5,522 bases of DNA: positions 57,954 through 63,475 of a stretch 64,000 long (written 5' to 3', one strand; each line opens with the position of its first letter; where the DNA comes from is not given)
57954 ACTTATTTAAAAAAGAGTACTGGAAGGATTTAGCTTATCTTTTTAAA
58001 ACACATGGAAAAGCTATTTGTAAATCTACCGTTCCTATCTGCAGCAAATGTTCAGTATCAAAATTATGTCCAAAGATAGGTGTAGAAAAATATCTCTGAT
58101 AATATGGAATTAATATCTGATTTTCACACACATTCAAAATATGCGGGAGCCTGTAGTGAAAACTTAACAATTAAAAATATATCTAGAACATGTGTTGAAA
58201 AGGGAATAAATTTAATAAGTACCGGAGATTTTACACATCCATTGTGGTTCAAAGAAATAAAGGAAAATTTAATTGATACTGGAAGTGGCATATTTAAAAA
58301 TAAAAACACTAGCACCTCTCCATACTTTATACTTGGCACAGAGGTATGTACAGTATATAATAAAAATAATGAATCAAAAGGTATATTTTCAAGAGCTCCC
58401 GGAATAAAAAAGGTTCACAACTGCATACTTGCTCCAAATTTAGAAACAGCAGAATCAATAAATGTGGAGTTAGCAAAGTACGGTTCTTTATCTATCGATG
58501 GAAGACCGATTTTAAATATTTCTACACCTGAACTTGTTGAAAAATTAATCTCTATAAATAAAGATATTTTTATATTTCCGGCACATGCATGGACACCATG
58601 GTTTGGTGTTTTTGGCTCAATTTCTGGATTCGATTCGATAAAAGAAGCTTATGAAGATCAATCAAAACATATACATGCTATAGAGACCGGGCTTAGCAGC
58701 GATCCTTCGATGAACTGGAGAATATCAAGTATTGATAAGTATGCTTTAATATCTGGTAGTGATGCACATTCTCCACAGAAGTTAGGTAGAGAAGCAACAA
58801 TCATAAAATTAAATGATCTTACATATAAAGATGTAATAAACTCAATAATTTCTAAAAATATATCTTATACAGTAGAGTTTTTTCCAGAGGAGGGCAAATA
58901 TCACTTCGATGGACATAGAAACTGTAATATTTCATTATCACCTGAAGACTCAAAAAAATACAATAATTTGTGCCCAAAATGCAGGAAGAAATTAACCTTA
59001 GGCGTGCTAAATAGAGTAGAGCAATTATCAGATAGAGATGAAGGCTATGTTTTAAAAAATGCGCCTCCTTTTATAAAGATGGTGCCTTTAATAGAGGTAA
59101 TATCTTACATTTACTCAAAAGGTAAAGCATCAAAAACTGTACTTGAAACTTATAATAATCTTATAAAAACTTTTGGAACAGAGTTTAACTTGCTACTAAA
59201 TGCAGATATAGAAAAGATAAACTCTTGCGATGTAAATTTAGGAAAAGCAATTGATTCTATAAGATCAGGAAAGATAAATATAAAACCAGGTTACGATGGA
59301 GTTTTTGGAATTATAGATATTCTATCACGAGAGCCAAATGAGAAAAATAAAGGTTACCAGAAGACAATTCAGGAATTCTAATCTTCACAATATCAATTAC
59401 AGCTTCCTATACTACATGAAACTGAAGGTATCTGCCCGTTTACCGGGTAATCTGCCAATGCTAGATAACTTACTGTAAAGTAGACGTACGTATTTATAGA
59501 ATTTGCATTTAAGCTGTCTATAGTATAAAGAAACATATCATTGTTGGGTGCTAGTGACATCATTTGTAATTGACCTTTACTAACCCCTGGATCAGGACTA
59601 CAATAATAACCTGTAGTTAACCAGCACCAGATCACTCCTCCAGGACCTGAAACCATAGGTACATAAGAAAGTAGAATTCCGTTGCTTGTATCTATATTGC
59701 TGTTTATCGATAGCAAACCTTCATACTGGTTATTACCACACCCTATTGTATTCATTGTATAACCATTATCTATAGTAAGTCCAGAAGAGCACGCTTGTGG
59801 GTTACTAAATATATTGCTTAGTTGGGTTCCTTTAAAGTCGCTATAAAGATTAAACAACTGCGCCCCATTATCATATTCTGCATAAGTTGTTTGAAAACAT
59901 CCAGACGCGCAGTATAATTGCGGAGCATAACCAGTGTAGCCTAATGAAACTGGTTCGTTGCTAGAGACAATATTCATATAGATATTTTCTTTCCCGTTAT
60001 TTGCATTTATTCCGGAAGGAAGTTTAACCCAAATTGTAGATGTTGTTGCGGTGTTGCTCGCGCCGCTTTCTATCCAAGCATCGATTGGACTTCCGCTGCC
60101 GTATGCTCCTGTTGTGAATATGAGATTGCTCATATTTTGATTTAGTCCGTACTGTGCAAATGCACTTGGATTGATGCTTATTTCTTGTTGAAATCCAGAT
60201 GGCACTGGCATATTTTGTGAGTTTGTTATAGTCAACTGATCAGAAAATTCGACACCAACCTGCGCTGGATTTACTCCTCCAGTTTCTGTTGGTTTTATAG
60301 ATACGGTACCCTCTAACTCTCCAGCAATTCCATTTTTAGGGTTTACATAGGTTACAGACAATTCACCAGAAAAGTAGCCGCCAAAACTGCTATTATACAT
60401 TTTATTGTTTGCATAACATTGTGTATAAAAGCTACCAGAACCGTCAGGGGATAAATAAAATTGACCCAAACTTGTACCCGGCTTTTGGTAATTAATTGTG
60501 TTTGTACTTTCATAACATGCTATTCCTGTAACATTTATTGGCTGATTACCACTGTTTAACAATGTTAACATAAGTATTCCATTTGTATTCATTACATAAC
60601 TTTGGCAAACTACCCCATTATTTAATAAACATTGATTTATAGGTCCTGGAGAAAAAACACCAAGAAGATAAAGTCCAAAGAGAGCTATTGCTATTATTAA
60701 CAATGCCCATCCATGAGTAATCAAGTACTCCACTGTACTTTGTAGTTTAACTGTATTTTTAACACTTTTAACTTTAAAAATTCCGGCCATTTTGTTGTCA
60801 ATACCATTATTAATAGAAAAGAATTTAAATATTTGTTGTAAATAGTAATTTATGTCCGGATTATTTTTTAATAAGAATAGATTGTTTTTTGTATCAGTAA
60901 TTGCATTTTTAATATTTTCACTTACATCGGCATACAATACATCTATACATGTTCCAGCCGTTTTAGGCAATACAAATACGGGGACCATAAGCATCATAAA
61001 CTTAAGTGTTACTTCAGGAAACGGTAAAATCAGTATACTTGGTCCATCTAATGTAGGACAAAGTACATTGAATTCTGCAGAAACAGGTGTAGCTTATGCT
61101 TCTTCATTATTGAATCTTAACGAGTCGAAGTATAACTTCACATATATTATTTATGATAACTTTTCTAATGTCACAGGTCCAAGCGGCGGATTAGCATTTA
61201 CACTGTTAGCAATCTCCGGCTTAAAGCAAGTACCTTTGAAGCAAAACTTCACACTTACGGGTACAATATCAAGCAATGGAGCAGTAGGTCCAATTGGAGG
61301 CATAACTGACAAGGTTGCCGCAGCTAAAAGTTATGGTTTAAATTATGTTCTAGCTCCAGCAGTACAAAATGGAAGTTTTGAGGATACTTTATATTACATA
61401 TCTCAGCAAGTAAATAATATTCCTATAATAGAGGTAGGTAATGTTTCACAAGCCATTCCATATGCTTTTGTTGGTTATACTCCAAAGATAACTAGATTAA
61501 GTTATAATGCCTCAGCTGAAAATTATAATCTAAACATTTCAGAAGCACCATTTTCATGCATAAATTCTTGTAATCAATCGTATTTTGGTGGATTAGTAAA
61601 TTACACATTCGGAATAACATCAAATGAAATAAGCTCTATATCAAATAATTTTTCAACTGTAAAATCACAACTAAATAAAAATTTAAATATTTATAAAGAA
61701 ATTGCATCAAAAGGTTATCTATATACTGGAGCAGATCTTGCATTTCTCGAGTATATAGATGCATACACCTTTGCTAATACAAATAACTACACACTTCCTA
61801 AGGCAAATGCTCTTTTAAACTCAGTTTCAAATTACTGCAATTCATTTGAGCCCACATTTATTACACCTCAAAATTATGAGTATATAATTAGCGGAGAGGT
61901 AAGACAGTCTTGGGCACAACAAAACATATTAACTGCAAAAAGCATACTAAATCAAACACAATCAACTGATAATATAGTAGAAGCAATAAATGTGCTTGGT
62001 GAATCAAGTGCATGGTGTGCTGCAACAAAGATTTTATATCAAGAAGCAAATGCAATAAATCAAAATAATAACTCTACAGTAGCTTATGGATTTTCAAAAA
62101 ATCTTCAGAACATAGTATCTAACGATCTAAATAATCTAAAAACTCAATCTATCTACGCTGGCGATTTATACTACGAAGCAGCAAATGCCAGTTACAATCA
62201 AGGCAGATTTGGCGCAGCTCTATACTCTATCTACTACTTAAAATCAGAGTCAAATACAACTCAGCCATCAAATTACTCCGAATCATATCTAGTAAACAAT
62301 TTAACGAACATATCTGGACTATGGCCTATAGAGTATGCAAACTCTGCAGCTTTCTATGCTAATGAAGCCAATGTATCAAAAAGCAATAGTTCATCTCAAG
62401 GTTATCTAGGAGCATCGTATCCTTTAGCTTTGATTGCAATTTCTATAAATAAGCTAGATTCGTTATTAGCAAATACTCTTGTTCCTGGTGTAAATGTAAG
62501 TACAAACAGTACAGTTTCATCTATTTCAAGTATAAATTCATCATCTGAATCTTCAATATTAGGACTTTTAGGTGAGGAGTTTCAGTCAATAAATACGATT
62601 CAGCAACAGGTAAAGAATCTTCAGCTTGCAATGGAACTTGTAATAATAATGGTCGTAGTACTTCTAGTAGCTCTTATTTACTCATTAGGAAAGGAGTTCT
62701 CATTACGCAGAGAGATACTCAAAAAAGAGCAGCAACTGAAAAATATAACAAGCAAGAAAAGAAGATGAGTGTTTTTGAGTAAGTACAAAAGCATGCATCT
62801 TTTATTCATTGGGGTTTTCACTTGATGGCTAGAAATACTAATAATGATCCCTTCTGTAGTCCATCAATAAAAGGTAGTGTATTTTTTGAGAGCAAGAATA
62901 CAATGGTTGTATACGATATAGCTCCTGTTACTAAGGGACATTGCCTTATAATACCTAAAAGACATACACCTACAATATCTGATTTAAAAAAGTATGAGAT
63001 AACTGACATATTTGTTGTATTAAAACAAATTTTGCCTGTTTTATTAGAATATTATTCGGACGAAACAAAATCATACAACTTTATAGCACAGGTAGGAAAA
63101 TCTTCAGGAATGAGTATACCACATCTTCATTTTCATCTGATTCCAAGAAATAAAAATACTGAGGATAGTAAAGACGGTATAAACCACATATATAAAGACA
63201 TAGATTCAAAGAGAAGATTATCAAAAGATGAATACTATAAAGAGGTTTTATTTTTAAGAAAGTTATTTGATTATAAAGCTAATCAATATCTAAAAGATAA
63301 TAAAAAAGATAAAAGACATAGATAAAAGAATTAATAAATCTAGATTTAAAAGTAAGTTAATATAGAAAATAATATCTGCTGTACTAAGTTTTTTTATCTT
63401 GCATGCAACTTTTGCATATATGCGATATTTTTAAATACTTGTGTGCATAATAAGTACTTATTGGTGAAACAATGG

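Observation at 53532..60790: Convergent pilin-like paralogues with mosaic near-identical inverted tracts: candidate recombinational domain-swap (shufflon-like) module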

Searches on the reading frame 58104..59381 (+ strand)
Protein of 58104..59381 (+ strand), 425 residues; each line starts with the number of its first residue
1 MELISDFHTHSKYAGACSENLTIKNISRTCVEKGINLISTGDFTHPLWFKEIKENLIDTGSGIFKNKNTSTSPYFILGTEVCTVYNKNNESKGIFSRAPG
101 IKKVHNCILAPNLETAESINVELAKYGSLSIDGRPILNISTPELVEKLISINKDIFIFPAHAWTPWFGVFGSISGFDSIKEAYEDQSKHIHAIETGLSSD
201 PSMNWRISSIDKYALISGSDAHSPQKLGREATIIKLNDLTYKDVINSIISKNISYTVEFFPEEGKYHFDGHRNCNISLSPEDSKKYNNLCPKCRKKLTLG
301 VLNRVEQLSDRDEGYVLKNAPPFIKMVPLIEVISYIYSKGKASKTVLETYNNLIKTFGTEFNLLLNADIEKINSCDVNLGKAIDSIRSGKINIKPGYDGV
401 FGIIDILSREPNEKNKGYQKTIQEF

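Call 7: search_protein_families(library=pfam, proteins=[window:58104-59381:+], max_evalue=0.01)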
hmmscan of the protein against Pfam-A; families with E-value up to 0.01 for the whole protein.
window:58104-59381:+ (425 aa): 1 family
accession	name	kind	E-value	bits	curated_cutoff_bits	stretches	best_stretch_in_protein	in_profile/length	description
PF13263.12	PHP_C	-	0.00047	20.1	21.3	1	215-249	18-52/56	PHP-associated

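Call 8: search_protein_families(library=ncbifam, proteins=[window:58104-59381:+], max_evalue=0.01)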
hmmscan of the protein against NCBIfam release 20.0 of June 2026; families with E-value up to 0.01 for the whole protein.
window:58104-59381:+ (425 aa): 2 families
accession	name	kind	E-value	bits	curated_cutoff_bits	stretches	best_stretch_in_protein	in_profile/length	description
TIGR00375.1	TIGR00375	hypoth_equivalog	1.4e-54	186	326.6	1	6-404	3-374/374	TIGR00375 family protein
NF042955.1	Ppl_antiphage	equivalog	0.00013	20.1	1000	1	136-244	127-228/882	anti-phage protein Ppl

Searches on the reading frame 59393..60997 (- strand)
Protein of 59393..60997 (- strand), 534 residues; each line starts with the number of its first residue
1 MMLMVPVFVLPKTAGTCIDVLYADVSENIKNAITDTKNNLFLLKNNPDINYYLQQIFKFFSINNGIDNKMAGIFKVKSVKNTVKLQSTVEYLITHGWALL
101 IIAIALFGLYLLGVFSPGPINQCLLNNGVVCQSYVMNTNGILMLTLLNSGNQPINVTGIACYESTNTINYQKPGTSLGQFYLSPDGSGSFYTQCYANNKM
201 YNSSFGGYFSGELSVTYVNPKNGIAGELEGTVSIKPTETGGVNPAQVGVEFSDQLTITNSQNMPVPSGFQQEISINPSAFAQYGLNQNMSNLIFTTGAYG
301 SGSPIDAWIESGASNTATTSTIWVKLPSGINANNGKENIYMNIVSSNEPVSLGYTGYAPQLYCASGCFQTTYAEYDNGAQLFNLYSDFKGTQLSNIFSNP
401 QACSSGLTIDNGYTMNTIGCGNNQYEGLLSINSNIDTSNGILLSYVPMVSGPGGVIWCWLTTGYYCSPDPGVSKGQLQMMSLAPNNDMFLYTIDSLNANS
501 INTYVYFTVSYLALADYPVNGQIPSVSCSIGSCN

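Call 7: search_protein_families(library=pfam, proteins=[window:59393-60790:-], max_evalue=0.01)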
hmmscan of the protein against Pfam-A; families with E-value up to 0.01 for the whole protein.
window:59393-60790:- (465 aa): 1 family
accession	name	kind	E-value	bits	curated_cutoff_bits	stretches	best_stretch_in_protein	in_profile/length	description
PF10102.14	DUF2341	-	3.3e-06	27.9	23.4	1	232-278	11-54/84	Domain of unknown function (DUF2341)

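Call 8: search_protein_families(library=ncbifam, proteins=[window:59393-60790:-], max_evalue=0.01)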
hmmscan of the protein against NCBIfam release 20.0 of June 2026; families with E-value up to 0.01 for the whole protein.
window:59393-60790:- (465 aa): 0 families

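Call 10: find_encoding_contigs(protein=window:59393-60997:-, flank=10000, max_places=10)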
Protein window:59393-60997:- (534 aa): no gene with exactly this product is on record in the collection.

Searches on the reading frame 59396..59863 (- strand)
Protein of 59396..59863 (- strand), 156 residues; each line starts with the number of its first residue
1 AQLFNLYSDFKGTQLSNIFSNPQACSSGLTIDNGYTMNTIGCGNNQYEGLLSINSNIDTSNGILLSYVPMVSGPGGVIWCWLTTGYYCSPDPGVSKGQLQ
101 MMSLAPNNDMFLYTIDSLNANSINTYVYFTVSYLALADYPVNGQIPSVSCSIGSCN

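Call 40: search_protein_families(library=pfam, proteins=[window:59396-59863:-], max_evalue=5)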
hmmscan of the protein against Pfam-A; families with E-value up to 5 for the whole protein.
seq(156 aa): 0 families

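Call 66: find_homologous_proteins(query=window:59396-59863:-, max_evalue=0.001)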
Query seq(156 aa) (156 aa): 1 proteins with E <= 0.001 among 5 candidates.
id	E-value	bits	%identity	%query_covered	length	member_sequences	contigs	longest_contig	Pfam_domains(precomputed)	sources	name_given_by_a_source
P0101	9.6e-73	261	82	97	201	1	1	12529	-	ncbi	ncbi:MAG: hypothetical protein ACP5M9_04020, partial [Candidatus Micrarchaeia archaeon]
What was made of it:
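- Tried and rejected: It returned only one hit and missed known relatives, so it is not a census (call 66).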

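Call 68: find_encoding_contigs(protein=P0101, flank=10000, max_places=3)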
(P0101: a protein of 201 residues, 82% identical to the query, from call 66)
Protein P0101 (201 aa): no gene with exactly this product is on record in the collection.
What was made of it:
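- Tried and rejected: It could not be fetched (call 68).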

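Call 75: search_protein_representatives(protein=window:59396-59863:-)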
Query: 156 residues. Proteins with E-value up to 0.001 (for the whole library): 8; up to 1e-10: 4; up to 1e-30: 2. The best 8 are listed.
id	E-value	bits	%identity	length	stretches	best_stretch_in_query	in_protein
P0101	3.1e-73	261.1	82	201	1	1-150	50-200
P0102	6.3e-35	136.6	48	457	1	3-156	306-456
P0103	1.2e-14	70.7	40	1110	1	3-149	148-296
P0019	3.3e-14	69.3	37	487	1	3-156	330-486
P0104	3.0e-10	56.4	38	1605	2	1-149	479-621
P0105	1.6e-08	50.9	40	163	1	67-148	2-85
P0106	2.4e-05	40.5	33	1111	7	14-68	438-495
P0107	6.6e-05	39.1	33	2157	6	15-51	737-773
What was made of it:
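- This is a weak negative because of the 50% clustering (call 75).
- Tried and rejected: The exhaustive HMMER search is clustered at 50% identity and could hide chimeras (call 75).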

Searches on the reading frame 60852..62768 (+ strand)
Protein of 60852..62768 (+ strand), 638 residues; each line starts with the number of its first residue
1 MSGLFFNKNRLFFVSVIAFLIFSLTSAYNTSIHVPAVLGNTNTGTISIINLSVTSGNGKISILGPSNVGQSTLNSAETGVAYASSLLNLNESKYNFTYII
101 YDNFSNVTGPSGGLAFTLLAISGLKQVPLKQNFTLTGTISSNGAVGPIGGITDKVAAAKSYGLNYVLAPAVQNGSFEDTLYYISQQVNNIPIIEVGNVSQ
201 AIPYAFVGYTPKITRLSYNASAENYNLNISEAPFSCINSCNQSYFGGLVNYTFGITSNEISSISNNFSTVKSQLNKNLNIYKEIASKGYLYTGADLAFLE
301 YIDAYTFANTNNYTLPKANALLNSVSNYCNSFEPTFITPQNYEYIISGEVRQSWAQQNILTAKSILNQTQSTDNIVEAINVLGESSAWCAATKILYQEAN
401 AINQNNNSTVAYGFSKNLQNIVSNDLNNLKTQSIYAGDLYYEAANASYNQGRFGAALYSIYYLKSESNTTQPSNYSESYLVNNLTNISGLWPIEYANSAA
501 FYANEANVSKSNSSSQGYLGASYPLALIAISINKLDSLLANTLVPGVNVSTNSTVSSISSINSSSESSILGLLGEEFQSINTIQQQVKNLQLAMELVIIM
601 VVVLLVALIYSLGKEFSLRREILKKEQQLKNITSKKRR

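Call 7: search_protein_families(library=pfam, proteins=[window:60852-62768:+], max_evalue=0.01)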
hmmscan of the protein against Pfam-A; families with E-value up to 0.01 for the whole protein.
window:60852-62768:+ (638 aa): 2 families
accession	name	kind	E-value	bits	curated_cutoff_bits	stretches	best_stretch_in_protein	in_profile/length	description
PF05362.19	Lon_C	-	4.5e-13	49.7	21.1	1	43-200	39-200/205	Lon protease (S16) C-terminal proteolytic domain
PF06305.16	LapA_dom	-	0.00041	20.6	28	1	586-634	14-61/64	Lipopolysaccharide assembly protein A domain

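Call 8: search_protein_families(library=ncbifam, proteins=[window:60852-62768:+], max_evalue=0.01)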
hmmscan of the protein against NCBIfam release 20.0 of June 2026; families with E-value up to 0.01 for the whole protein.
window:60852-62768:+ (638 aa): 7 families
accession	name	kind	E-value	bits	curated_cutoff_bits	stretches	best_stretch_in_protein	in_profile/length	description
TIGR00764.1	lon_rel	equivalog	2.9e-15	55.9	516.6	1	85-208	476-595/608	ATP-dependent protease LonB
TIGR02902.1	spore_lonB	equivalog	3.6e-15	55.6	723.3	1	74-205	407-530/531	ATP-dependent protease LonB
TIGR02903.1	spore_lon_C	equivalog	1.3e-11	43.8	678.8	1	106-202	522-611/615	Lon family ATP-dependent protease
NF008053.0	PRK10787.1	equivalog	1.4e-09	36.6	891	1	44-194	608-762/784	endopeptidase La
TIGR00763.1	lon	equivalog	2.4e-09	36.2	608.05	1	108-199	700-791/795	endopeptidase La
NF041438.1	SepM_fam_S16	equivalog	8.7e-09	34.8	200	1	104-167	223-288/340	SepM family pheromone-processing serine protease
TIGR00416.1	sms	equivalog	0.0038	16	403.05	1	106-201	367-453/454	DNA repair protein RadA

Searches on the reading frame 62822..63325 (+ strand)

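Call 51: search_protein_families(library=pfam, proteins=[window:62822-63325:+], max_evalue=0.001)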
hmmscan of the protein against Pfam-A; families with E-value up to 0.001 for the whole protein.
window:62822-63325:+ (167 aa): 2 families
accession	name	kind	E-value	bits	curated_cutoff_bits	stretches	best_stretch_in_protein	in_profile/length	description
PF01230.28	HIT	-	1e-20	74.6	21.5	1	16-111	4-97/98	HIT domain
PF11969.13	DcpS_C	-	2.6e-10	41.2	24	1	16-112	12-105/114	Scavenger mRNA decapping enzyme C-term binding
